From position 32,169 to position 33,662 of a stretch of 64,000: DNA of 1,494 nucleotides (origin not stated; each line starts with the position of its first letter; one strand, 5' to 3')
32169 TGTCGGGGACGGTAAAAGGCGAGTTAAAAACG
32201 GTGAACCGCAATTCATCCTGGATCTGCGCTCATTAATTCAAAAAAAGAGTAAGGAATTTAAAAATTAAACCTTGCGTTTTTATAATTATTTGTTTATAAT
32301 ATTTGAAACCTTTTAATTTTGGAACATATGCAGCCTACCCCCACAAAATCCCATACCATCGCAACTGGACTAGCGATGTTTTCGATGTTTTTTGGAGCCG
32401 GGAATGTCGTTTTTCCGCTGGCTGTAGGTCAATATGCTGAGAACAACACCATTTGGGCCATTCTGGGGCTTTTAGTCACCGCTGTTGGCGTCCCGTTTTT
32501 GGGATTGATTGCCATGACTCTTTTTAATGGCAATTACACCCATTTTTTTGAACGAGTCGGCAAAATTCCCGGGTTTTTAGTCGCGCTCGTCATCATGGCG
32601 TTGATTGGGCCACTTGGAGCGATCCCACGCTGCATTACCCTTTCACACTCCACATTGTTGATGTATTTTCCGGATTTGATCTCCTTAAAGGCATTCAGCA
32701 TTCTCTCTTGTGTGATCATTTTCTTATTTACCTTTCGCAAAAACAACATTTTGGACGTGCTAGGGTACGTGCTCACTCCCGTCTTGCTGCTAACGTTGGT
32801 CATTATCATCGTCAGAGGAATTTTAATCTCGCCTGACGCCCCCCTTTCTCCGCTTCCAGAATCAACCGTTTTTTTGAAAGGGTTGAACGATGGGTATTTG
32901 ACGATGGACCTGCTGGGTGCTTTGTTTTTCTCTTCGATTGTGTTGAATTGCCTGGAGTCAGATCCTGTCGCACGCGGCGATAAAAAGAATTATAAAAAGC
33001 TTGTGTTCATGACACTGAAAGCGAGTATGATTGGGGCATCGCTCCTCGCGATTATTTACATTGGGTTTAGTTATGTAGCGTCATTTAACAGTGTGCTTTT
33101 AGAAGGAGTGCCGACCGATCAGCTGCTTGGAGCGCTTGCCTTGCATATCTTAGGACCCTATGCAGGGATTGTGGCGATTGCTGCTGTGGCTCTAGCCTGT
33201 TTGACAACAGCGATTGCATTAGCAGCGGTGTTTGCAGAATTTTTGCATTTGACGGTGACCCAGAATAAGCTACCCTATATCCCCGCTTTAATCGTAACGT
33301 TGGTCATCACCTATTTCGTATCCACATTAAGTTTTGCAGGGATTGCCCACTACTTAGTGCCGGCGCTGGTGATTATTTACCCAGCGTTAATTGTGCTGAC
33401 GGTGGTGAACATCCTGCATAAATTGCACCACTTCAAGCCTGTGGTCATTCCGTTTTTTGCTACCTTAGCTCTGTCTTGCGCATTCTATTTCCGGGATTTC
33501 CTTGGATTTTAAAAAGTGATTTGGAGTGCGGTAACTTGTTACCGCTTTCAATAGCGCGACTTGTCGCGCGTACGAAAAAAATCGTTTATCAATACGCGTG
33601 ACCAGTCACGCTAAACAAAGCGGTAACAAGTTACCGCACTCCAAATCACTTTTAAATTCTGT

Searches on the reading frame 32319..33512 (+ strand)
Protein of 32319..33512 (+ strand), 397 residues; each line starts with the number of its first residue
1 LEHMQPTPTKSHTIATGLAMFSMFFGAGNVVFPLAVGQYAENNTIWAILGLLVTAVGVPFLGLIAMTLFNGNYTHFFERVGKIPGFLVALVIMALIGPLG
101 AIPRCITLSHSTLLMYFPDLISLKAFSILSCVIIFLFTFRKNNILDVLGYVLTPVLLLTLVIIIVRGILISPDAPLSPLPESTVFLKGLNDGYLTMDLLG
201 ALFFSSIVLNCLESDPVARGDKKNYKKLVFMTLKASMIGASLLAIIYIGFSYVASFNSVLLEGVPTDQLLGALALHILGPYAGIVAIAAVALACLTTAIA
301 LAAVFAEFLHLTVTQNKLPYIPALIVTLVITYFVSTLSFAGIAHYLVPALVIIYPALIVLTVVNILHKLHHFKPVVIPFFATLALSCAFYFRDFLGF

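Call 20: search_protein_families(library=pfam, proteins=[window:32319-33512:+], max_evalue=0.00001)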
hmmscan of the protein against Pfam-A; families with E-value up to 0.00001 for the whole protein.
window:32319-33512:+ (397 aa): 1 family
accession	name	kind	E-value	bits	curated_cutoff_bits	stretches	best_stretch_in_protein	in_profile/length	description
PF05525.19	Branch_AA_trans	-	2.5e-66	224.9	22.3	1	10-385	2-377/429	Branched-chain amino acid transport protein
